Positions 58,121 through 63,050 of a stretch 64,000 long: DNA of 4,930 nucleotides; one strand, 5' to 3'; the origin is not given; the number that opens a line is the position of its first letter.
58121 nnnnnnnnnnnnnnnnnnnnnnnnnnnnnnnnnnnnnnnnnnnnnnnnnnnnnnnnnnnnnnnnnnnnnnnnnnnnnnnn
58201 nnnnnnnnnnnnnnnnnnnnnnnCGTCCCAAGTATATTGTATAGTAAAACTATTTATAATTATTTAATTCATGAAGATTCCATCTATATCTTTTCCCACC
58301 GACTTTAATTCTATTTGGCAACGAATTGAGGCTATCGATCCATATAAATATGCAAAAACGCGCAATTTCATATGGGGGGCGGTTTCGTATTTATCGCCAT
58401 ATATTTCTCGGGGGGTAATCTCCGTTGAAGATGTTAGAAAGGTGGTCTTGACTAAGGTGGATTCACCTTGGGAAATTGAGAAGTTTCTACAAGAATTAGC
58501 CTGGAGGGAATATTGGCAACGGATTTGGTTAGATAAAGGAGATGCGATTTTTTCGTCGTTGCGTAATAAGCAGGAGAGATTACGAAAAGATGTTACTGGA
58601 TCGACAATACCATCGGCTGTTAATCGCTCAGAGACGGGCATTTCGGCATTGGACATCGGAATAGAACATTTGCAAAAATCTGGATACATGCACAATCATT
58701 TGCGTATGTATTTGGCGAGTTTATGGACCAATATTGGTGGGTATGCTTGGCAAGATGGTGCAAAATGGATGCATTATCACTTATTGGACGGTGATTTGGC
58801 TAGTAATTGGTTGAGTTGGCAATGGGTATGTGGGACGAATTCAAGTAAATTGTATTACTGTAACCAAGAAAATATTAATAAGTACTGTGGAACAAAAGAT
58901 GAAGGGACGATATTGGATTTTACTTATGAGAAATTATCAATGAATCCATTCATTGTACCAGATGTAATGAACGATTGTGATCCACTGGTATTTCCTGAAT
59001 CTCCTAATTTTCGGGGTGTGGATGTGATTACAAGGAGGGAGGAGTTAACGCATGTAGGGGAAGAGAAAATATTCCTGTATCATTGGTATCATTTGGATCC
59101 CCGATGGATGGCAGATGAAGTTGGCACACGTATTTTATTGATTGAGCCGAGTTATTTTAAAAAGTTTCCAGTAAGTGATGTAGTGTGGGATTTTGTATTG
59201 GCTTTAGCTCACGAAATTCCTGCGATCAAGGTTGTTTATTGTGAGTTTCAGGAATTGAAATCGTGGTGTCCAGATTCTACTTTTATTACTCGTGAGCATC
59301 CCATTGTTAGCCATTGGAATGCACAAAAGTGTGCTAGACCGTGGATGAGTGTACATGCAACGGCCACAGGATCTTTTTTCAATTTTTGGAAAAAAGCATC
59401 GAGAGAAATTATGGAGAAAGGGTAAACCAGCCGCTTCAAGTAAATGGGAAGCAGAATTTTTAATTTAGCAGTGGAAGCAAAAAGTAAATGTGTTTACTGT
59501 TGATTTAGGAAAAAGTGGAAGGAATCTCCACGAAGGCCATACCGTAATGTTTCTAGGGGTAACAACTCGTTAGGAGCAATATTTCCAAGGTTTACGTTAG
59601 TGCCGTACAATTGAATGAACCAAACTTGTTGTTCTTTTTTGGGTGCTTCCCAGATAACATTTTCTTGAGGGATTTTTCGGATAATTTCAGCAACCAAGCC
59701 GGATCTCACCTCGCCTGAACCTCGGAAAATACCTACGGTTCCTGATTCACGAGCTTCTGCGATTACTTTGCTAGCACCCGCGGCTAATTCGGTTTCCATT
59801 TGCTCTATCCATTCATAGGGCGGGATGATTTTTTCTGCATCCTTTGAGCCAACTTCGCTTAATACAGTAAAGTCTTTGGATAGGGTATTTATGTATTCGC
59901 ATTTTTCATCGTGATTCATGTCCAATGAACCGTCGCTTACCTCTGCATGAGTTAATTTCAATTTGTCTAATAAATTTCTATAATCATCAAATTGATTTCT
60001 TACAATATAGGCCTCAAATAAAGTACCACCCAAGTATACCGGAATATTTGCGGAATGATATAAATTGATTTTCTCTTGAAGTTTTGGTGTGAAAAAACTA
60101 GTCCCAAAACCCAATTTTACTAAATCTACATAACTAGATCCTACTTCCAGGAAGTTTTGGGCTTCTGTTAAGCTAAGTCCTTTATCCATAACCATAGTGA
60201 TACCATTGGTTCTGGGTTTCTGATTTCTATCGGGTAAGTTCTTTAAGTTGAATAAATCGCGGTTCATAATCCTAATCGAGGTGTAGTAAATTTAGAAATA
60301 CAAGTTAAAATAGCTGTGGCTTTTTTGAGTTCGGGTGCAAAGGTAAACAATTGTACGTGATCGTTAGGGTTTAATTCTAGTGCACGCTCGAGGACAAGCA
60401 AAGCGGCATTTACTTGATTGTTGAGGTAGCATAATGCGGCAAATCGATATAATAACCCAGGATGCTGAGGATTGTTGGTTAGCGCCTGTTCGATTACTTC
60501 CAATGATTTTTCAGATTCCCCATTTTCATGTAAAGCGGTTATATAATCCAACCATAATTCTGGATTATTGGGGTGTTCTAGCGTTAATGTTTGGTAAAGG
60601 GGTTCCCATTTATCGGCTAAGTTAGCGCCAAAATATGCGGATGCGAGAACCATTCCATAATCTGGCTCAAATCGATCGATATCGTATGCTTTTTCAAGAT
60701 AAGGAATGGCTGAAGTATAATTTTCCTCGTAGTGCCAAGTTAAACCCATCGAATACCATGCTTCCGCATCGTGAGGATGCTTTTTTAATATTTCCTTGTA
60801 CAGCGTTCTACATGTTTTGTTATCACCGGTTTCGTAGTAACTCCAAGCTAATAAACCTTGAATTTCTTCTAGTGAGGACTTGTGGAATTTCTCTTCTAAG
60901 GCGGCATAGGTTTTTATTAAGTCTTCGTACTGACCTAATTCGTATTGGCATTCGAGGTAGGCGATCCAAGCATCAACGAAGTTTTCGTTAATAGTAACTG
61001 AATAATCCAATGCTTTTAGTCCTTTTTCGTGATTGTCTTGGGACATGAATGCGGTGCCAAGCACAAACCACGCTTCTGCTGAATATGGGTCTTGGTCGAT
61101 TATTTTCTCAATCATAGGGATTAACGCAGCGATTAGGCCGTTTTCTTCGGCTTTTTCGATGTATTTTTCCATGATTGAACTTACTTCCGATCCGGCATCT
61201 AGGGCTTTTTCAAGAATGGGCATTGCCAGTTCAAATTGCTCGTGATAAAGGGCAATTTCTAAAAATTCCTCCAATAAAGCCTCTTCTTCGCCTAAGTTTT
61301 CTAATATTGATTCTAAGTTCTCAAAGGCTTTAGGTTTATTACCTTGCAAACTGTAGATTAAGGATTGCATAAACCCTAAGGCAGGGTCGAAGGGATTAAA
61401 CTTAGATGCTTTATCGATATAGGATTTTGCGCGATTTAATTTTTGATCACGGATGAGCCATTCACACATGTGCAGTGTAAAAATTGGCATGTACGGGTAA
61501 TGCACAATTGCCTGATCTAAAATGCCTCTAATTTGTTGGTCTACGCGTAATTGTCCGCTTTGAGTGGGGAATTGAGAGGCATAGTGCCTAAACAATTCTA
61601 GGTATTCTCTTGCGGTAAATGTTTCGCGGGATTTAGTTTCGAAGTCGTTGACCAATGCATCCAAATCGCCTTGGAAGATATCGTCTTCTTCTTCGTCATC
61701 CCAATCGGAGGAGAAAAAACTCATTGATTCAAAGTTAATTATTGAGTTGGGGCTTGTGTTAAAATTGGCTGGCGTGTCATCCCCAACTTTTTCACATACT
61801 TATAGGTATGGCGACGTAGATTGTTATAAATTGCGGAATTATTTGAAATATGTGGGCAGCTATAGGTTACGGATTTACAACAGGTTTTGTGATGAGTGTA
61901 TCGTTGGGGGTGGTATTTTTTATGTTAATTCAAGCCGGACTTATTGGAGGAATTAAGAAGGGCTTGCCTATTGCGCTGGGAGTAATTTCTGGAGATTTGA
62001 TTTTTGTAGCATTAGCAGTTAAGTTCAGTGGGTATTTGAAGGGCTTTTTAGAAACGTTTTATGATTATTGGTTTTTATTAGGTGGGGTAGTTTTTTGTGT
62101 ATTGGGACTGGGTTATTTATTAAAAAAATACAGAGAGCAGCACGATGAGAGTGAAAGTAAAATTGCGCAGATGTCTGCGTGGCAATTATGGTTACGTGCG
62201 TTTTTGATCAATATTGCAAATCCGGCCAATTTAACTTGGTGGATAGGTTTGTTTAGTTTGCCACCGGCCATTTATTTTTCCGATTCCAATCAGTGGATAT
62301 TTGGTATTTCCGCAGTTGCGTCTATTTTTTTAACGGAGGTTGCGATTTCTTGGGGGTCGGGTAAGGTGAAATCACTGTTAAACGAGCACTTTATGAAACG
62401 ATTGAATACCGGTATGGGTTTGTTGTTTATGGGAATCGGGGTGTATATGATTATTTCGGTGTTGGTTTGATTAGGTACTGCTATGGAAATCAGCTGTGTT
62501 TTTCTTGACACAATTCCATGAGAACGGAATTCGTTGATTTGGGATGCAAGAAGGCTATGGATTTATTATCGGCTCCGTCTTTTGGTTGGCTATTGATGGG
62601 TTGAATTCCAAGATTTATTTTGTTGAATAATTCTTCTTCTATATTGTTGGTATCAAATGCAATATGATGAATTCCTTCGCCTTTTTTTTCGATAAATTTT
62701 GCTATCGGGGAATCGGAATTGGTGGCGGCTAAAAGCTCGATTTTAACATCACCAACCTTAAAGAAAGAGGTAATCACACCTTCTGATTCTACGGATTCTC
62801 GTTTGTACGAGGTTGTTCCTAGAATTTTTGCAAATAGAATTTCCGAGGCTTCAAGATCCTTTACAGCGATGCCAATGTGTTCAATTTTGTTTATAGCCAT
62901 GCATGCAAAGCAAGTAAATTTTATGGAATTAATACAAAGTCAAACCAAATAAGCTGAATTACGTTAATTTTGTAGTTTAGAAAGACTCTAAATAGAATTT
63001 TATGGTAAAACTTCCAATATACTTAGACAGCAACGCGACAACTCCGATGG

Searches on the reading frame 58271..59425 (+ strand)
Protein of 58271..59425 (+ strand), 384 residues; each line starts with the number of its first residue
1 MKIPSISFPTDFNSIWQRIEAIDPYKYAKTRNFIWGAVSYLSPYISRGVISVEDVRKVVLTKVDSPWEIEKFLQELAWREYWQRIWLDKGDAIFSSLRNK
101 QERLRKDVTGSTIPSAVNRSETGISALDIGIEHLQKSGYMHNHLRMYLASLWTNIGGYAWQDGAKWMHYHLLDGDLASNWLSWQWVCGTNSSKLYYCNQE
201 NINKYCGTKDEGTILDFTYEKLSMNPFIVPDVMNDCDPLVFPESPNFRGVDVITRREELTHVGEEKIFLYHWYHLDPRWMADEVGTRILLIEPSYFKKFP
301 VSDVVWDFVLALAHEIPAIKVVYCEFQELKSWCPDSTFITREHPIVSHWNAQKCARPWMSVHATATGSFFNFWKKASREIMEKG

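Call 35: search_protein_families(library=pfam, proteins=[window:58271-59425:+], max_evalue=0.00001)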
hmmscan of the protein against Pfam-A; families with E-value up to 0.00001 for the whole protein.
window:58271-59425:+ (384 aa): 1 family
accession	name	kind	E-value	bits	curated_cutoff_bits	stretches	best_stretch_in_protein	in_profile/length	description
PF03441.19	FAD_binding_7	-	1.3e-22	80.7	27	1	72-199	1-129/203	FAD binding domain of DNA photolyase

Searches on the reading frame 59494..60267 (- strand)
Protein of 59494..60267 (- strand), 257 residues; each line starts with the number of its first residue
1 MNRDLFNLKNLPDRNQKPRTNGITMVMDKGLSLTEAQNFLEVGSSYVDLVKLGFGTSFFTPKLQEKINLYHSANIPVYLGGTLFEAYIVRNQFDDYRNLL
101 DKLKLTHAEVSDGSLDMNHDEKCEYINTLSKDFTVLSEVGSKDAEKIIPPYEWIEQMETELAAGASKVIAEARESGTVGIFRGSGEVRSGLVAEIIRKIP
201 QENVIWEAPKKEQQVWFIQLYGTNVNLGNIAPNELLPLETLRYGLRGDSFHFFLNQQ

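Call 35: search_protein_families(library=pfam, proteins=[window:59494-60267:-], max_evalue=0.00001)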
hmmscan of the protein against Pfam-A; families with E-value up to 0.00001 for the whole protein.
window:59494-60267:- (257 aa): 1 family
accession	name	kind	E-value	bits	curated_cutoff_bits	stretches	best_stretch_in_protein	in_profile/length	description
PF02679.21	ComA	-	1.2e-93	313.5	25.2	1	13-248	2-243/243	(2R)-phospho-3-sulfolactate synthase (ComA)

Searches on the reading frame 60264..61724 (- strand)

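Call 35: search_protein_families(library=pfam, proteins=[window:60264-61724:-], max_evalue=0.00001)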
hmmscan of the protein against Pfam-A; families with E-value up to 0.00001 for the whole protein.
window:60264-61724:- (486 aa): 18 families
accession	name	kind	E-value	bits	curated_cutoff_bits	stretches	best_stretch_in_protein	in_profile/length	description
PF14559.12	TPR_19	-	4.3e-27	94.7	25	0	399-455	2-58/68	Tetratricopeptide repeat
PF13428.12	TPR_14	-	2.5e-25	86.8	23.5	0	388-430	1-43/44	Tetratricopeptide repeat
PF13432.12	TPR_16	-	4.7e-20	72.1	32.7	1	292-354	3-65/65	Tetratricopeptide repeat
PF07719.23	TPR_2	-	2.9e-19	68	27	0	320-350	1-31/34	Tetratricopeptide repeat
PF13431.12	TPR_17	-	4.5e-18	64.4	24.4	0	206-234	3-31/34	Tetratricopeptide repeat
PF23914.1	TPR_CcmH_CycH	-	4.7e-16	59.5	42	1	210-314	44-149/158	Cytochrome c-type biogenesis protein H TPR domain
PF00515.34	TPR_1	-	2.5e-15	56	27.8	0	320-350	1-31/34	Tetratricopeptide repeat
PF12895.13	ANAPC3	-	4.2e-15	56.2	27.2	0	195-272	2-78/82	Anaphase-promoting complex, cyclosome, subunit 3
PF13181.12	TPR_8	-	4.6e-13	48.6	25.7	0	320-351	1-32/34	Tetratricopeptide repeat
PF13371.12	TPR_9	-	1.1e-11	45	35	0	399-456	6-63/73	Tetratricopeptide repeat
PF13174.12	TPR_6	-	9.1e-11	42.1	26.3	0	292-318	6-32/33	Tetratricopeptide repeat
PF13424.12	TPR_12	-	3.9e-10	40.2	30.1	0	296-351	13-76/77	Tetratricopeptide repeat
PF13414.12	TPR_11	-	2.1e-08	34.2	26.8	0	432-455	4-27/42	TPR repeat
PF25062.1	ARM_TT21_N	-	5.3e-08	33.3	40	0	299-420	76-200/222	Tetratricopeptide repeat protein 21 N-terminal ARM repeat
PF05843.20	Suf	-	1.5e-07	30.8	24.7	0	386-449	278-341/532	Suppressor of forked protein (Suf)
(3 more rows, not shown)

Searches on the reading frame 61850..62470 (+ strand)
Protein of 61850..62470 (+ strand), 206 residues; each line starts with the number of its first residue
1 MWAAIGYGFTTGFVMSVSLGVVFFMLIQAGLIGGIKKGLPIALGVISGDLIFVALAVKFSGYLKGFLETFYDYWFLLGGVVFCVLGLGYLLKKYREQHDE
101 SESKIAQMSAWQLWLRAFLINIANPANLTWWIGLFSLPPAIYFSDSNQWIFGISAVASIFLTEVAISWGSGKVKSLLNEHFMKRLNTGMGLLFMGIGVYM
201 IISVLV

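Call 35: search_protein_families(library=pfam, proteins=[window:61850-62470:+], max_evalue=0.00001)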
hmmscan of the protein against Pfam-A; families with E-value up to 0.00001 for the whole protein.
window:61850-62470:+ (206 aa): 1 family
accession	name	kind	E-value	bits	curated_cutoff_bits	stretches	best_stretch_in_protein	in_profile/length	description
PF01810.24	LysE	-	9.1e-16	58.3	25.6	1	14-202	2-191/193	LysE type translocator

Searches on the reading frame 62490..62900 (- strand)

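Call 35: search_protein_families(library=pfam, proteins=[window:62490-62900:-], max_evalue=0.00001)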
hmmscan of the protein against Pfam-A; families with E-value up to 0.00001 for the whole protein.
window:62490-62900:- (136 aa): 3 families
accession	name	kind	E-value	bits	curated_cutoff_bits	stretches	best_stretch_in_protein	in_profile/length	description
PF13669.12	Glyoxalase_4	-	4.2e-21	75.7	27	1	8-117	2-109/109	Glyoxalase/Bleomycin resistance protein/Dioxygenase superfamily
PF00903.31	Glyoxalase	-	9.2e-10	39.4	20.6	1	5-90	1-84/121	Glyoxalase/Bleomycin resistance protein/Dioxygenase superfamily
PF13468.12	Glyoxalase_3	-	2.6e-06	28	25.1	1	7-120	2-120/176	Glyoxalase-like domain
